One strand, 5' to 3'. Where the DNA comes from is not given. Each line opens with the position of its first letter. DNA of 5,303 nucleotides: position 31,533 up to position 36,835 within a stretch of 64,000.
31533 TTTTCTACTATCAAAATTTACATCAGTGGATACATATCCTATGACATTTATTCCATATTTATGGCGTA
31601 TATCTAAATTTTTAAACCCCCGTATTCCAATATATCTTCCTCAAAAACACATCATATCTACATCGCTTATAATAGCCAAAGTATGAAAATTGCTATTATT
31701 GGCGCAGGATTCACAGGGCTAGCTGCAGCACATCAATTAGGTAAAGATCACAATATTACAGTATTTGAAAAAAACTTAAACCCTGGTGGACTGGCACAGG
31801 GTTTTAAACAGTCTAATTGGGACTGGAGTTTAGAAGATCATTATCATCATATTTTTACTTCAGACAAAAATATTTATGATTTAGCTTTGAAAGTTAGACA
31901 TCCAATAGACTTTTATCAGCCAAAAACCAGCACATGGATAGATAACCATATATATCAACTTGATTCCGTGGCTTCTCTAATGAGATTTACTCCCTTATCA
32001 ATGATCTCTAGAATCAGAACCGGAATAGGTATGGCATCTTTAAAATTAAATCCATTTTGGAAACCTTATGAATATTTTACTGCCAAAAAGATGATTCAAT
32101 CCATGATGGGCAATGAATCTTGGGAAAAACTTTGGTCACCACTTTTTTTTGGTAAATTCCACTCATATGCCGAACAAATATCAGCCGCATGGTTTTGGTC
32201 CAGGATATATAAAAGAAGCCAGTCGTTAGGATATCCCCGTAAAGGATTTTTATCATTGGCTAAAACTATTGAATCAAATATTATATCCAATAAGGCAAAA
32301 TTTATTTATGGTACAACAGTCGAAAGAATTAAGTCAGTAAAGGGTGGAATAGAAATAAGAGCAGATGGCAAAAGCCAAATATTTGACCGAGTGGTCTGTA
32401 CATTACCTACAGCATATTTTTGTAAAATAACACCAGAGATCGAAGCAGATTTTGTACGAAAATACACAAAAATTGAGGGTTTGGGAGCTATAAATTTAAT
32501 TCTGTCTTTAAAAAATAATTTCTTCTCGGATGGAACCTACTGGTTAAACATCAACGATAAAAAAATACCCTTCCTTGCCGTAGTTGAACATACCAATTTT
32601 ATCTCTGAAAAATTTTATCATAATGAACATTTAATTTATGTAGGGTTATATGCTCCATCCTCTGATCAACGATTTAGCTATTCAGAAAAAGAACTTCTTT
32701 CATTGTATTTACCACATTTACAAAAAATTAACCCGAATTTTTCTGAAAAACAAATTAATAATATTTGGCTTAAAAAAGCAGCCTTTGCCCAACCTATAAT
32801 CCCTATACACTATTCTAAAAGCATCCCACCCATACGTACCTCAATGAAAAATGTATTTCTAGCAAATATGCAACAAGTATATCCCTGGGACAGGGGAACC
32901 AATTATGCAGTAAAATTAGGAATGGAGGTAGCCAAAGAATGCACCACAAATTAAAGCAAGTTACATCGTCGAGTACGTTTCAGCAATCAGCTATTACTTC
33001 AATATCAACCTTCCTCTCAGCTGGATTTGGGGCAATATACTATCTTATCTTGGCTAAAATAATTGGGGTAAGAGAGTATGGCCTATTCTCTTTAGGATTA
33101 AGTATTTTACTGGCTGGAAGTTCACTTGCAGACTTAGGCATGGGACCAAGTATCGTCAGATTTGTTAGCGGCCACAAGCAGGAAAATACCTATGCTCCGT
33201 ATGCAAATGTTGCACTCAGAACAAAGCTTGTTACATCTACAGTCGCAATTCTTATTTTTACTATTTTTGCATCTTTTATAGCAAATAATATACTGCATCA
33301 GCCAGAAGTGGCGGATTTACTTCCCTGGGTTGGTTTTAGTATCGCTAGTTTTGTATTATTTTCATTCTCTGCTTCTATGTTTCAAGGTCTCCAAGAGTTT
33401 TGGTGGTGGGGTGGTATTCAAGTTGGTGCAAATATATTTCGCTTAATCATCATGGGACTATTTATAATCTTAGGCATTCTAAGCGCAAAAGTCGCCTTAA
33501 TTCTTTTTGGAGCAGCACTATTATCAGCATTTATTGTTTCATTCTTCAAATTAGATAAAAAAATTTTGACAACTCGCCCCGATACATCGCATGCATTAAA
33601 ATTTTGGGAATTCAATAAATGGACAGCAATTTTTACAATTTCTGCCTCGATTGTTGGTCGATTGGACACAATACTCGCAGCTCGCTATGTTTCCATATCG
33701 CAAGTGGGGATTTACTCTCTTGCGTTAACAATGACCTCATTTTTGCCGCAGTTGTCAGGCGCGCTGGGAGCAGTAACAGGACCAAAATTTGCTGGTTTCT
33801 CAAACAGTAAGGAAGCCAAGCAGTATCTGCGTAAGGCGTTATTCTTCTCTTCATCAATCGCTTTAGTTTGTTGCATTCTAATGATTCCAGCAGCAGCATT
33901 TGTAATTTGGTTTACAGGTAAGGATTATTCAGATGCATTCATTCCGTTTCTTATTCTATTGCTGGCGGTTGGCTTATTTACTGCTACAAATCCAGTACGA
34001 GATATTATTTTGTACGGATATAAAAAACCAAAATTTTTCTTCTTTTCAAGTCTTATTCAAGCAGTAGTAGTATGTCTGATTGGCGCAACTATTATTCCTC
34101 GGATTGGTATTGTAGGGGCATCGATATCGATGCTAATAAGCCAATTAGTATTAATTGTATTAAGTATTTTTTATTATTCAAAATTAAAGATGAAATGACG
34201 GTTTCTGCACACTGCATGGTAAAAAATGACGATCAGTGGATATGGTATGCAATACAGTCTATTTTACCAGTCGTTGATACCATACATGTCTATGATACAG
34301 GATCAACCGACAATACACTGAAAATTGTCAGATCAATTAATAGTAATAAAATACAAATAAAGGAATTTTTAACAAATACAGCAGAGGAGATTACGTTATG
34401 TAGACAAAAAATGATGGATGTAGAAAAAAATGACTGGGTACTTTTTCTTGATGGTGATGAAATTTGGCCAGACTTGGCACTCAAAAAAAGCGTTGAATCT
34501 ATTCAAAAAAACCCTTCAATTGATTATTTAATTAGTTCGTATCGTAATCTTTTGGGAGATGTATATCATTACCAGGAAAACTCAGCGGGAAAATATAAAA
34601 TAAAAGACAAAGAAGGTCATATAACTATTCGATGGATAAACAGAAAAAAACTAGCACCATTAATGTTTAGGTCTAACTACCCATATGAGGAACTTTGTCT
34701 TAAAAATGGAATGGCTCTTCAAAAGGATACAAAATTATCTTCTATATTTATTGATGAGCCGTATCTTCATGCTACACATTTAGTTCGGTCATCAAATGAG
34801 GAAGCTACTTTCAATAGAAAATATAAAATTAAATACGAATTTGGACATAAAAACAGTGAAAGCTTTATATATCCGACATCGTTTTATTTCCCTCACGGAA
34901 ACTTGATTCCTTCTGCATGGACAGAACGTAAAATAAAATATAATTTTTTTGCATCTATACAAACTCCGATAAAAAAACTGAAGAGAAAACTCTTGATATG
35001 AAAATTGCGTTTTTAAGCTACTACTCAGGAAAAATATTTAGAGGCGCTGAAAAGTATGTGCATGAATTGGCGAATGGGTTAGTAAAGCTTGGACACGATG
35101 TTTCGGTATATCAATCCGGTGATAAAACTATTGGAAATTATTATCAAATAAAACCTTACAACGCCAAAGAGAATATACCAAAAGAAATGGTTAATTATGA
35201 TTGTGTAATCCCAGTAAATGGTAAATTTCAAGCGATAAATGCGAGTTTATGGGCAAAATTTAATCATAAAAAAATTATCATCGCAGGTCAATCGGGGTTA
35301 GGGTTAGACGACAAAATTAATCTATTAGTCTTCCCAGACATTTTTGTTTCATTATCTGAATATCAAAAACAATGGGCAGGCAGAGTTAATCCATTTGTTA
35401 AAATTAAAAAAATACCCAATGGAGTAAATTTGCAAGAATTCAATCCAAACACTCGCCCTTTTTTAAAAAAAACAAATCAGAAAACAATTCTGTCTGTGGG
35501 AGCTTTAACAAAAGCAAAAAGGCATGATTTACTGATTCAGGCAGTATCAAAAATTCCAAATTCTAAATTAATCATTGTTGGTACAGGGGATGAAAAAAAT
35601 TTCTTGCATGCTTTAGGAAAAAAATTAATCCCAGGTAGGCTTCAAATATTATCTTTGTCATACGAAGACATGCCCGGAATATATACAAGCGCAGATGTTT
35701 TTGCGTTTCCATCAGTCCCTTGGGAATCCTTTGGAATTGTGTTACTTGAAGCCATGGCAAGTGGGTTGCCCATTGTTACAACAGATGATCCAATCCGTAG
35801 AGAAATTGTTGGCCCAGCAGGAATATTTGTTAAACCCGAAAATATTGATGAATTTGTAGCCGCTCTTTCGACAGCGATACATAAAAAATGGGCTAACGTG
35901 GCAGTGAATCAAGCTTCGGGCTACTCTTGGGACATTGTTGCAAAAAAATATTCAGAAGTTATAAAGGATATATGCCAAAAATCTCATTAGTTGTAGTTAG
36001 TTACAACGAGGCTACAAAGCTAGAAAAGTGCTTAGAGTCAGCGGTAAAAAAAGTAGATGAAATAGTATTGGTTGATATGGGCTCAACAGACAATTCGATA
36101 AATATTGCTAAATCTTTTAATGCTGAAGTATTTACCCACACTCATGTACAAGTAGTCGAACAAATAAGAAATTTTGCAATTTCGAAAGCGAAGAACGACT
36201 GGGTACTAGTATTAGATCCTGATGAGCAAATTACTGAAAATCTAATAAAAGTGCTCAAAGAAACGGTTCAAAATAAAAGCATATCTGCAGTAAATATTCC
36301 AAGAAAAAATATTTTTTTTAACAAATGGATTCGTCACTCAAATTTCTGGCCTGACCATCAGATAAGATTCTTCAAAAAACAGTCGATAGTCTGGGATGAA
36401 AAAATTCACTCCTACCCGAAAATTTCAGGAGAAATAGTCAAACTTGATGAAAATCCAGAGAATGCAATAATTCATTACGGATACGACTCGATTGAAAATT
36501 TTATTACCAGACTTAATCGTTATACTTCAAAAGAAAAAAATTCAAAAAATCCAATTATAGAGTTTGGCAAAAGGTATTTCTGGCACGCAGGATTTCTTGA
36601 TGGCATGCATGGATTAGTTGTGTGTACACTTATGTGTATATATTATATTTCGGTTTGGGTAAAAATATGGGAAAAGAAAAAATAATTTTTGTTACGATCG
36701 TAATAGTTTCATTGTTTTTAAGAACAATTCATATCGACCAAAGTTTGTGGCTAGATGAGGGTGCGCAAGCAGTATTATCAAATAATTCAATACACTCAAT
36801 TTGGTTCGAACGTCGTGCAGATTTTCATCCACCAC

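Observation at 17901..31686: Four tandem paralogous giant membrane proteins, each paired with a small SAM methyltransferase.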

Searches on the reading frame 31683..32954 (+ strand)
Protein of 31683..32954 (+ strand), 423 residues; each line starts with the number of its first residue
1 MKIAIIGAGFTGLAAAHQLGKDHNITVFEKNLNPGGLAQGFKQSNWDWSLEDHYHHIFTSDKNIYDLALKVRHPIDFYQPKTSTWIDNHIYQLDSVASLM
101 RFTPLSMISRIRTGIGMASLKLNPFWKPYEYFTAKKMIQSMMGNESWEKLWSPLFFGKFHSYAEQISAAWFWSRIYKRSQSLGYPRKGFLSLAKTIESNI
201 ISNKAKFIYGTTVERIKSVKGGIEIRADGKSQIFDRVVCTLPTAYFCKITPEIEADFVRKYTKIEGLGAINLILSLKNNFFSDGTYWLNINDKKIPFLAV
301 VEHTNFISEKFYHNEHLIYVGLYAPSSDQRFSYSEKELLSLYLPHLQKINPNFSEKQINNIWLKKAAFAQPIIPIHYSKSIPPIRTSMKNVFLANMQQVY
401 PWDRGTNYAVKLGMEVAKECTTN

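Call 16: search_protein_families(library=pfam, proteins=[window:31683-32954:+], max_evalue=0.001)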
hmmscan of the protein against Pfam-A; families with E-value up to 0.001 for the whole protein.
window:31683-32954:+ (423 aa): 4 families
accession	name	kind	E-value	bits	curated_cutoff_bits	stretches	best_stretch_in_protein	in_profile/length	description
PF01593.30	Amino_oxidase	-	1.5e-16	61.2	19.8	1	10-394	1-416/443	Flavin containing amine oxidoreductase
PF13450.12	NAD_binding_8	-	7.9e-10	39.3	21.9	1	5-67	1-64/68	NAD(P)-binding Rossmann-like domain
PF01266.30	DAO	-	6.5e-08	32.9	27.9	1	2-36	1-36/353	FAD dependent oxidoreductase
PF01946.23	Thi4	-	0.00048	19.9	26.2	1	2-38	19-57/235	Thi4 family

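Call 54: search_protein_families(library=ncbifam, proteins=[window:31683-32954:+], max_evalue=0.001)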
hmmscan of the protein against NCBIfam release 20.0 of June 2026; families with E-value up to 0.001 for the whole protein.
window:31683-32954:+ (423 aa): 21 families
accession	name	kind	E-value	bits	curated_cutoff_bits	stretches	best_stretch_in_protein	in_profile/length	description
NF005560.0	PRK07233.1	equivalog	4.2e-119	398.2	252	1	1-421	1-429/435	hypothetical protein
TIGR03467.1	HpnE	equivalog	2.3e-19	70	283.05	1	3-394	1-402/430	hydroxysqualene dehydroxylase HpnE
NF005548.0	PRK07208.1-4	equivalog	1.4e-10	40.4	389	1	2-70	5-72/488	hypothetical protein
NF005547.0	PRK07208.1-3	equivalog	3.6e-10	39.2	380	1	2-387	6-405/465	hypothetical protein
TIGR00562.1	proto_IX_ox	equivalog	2.1e-08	33.2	97.85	1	2-184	4-190/470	protoporphyrinogen oxidase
NF058655.1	CrtID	equivalog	4.9e-08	32.2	640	1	3-49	1-48/478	bifunctional phytoene desaturase/3,4-desaturase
TIGR02734.1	crtI_fam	subfamily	3.3e-06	26.1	238.1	1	4-46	2-45/504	phytoene desaturase family protein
NF008845.0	PRK11883.1-5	equivalog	5.1e-06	25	560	0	2-24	6-28/468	protoporphyrinogen oxidase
NF005545.0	PRK07208.1-1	equivalog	1.1e-05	24.1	451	1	2-166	9-170/504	hypothetical protein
TIGR02731.1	phytoene_desat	equivalog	1.2e-05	24.3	569.4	0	2-70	1-69/453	15-cis-phytoene desaturase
NF009409.0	PRK12770.1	subfamily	1.5e-05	24.2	343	1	2-37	20-56/360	putative glutamate synthase subunit beta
TIGR01317.1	GOGAT_sm_gam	subfamily_domain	1.5e-05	24.1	447.7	1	2-38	145-182/485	glutamate synthase small subunit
NF009410.0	PRK12771.1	subfamily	2.7e-05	22.9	516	1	2-37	140-176/566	NAD(P)-binding protein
NF045637.1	carotdesatCrtDProt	equivalog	3.1e-05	22.7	580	0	3-39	1-38/485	1-hydroxycarotenoid 3,4-desaturase CrtD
NF008841.0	PRK11883.1-1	equivalog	3.5e-05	22.9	517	0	1-36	4-43/453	protoporphyrinogen oxidase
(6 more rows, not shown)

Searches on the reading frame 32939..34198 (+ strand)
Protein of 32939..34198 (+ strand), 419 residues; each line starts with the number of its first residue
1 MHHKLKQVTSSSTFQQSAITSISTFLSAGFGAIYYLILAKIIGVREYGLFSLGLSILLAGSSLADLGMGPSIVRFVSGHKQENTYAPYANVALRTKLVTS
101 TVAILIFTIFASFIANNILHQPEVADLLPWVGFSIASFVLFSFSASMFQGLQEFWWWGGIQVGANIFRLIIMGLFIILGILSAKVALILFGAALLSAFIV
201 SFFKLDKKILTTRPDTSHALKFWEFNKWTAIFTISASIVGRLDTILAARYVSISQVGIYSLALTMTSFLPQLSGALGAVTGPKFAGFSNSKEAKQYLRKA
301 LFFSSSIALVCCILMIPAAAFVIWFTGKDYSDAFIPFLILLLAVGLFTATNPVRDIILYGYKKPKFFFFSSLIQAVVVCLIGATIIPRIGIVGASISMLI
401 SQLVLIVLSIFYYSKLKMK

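Call 16: search_protein_families(library=pfam, proteins=[window:32939-34198:+], max_evalue=0.001)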
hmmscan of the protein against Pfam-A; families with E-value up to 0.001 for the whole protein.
window:32939-34198:+ (419 aa): 2 families
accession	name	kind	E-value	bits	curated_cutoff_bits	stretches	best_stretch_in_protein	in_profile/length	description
PF01943.22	Polysacc_synt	-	1.6e-19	70.9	28.2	1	17-282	5-268/274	Polysaccharide biosynthesis protein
PF13440.11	Polysacc_synt_3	-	3.5e-15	56.5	23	1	37-326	1-284/293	Polysaccharide biosynthesis protein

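Call 54: search_protein_families(library=ncbifam, proteins=[window:32939-34198:+], max_evalue=0.001)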
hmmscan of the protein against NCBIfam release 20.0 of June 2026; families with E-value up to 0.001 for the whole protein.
window:32939-34198:+ (419 aa): 2 families
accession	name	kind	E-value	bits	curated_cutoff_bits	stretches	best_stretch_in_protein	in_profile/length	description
NF007773.0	PRK10459.1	equivalog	2.9e-09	36.4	273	1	19-413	13-402/492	MOP flippase family protein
TIGR02900.1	spore_V_B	equivalog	6.9e-08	31.7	372.3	1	14-412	2-430/488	stage V sporulation protein B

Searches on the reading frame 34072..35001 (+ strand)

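Call 16: search_protein_families(library=pfam, proteins=[window:34072-35001:+], max_evalue=0.001)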
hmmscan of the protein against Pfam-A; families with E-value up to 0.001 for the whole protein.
window:34072-35001:+ (309 aa): 2 families
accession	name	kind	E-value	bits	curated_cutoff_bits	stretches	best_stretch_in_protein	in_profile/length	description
PF00535.33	Glycos_transf_2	-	1e-09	39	23.3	1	50-176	6-139/168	Glycosyl transferase family 2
PF13704.12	Glyco_tranf_2_4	-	3.5e-05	24.7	27.5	1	56-131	6-83/98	Glycosyl transferase family 2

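Call 54: search_protein_families(library=ncbifam, proteins=[window:34072-35001:+], max_evalue=0.001)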
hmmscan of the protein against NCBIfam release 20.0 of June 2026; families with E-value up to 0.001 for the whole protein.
window:34072-35001:+ (309 aa): 3 families
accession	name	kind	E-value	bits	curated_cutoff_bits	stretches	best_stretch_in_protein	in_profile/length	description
TIGR04195.1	S_glycosyl_SunS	equivalog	7e-07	28.4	350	1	38-167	53-181/421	SunS family peptide S-glycosyltransferase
NF047683.1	TeichurnBiosyTuaG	equivalog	1.4e-06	28.2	400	1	72-148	39-115/252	teichuronic acid biosynthesis protein TuaG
NF038302.1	EPS_HpsE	equivalog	0.00048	19.2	300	1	71-148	36-115/307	hormogonium polysaccharide biosynthesis glycosyltransferase HpsE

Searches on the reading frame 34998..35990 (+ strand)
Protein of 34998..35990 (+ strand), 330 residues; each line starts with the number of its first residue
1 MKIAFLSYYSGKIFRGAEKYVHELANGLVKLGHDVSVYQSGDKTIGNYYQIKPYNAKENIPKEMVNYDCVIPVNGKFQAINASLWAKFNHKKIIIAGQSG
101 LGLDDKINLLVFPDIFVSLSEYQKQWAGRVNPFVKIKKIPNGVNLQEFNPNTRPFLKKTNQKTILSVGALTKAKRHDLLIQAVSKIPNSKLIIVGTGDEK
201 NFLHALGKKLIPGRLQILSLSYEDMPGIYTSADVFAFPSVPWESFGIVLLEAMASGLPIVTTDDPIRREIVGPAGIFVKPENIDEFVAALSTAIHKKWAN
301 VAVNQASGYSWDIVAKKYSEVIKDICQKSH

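Call 16: search_protein_families(library=pfam, proteins=[window:34998-35990:+], max_evalue=0.001)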
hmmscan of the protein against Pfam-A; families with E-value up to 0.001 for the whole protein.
window:34998-35990:+ (330 aa): 3 families
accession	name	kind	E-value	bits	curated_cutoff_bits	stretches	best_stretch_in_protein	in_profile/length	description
PF00534.26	Glycos_transf_1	-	1.1e-31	110.2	26.4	1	154-297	8-159/172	Glycosyl transferases group 1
PF13692.12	Glyco_trans_1_4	-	6.4e-27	95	27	1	162-294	2-140/142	Glycosyl transferases group 1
PF13439.12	Glyco_transf_4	-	6.5e-08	33.2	28.5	1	15-43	2-30/170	Glycosyltransferase Family 4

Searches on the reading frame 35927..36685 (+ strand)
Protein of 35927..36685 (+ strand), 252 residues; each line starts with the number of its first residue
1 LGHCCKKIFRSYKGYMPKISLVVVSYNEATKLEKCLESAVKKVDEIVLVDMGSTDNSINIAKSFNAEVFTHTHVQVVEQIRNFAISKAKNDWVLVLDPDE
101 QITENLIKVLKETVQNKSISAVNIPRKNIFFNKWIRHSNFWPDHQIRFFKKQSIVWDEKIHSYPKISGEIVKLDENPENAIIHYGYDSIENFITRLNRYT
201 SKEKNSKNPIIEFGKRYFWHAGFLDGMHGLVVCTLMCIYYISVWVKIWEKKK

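Call 16: search_protein_families(library=pfam, proteins=[window:35927-36685:+], max_evalue=0.001)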
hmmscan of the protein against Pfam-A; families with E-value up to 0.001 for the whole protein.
window:35927-36685:+ (252 aa): 3 families
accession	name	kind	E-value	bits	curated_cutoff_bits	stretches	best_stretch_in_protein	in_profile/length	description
PF00535.33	Glycos_transf_2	-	1.5e-22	80.7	23.3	1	20-161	1-150/168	Glycosyl transferase family 2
PF13641.12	Glyco_tranf_2_3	-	2.2e-06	28.3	27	1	17-125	1-122/230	Glycosyltransferase like family 2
PF13704.12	Glyco_tranf_2_4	-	6.7e-05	23.7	27.5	1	27-102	2-84/98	Glycosyl transferase family 2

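Call 54: search_protein_families(library=ncbifam, proteins=[window:35927-36685:+], max_evalue=0.001)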
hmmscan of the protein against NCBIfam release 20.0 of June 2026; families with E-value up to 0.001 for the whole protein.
window:35927-36685:+ (252 aa): 15 families
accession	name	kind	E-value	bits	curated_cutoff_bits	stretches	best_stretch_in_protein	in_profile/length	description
TIGR04283.1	glyco_like_mftF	equivalog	1.1e-11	44.8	182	1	19-120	1-103/221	TIGR04283 family arsenosugar biosynthesis glycosyltransferase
NF007482.0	PRK10073.1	equivalog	1.2e-11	44.3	423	1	16-119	5-115/334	glycosyltransferase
TIGR04195.1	S_glycosyl_SunS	equivalog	4e-11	42.4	350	1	9-198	49-236/421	SunS family peptide S-glycosyltransferase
TIGR03937.1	PgaC_IcaA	equivalog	2e-06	27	422.3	1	15-122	43-159/407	poly-beta-1,6-N-acetyl-D-glucosamine synthase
NF045692.1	OglycostaseCruG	equivalog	6.5e-06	25.3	600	1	15-124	39-162/386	2'-O-glycosyltransferase CruG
NF041875.1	EPS_EpsD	equivalog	1.3e-05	24.8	370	1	19-115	1-105/325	exopolysaccharide biosynthesis glycosyltransferase EpsD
TIGR03111.1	glyc2_xrt_Gpos1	hypoth_equivalog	2.1e-05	23.5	363.95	1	12-121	44-164/439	TIGR03111 family XrtG-associated glycosyltransferase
NF010496.0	PRK13915.1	equivalog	2.7e-05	23.4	262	1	17-74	31-94/307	glucosyl-3-phosphoglycerate synthase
NF058614.1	PPMAGASynPpgS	equivalog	5.4e-05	22.7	370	1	21-72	4-55/226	polyprenyl-phospho-N-acetylgalactosaminyl synthase PpgS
NF047683.1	TeichurnBiosyTuaG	equivalog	9.6e-05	22.1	400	1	16-108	5-106/252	teichuronic acid biosynthesis protein TuaG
NF038302.1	EPS_HpsE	equivalog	0.00017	20.7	300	1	19-110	3-107/307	hormogonium polysaccharide biosynthesis glycosyltransferase HpsE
NF038299.1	EPS_HpsN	equivalog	0.00021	20.4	425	1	17-122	1-115/317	hormogonium polysaccharide biosynthesis glycosyltransferase HpsN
TIGR04242.1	nodulat_NodC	equivalog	0.00052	19.1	550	1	14-122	45-164/395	chitooligosaccharide synthase NodC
NF050050.1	ProtGlycPglI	equivalog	0.0007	19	500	1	16-115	1-109/306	GalNAc(5)-diNAcBac-PP-undecaprenol beta-1,3-glucosyltransferase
NF007986.1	PRK10714.1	equivalog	0.00079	18.5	529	0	17-116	6-117/316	undecaprenyl-phosphate 4-deoxy-4-formamido-L-arabinose transferase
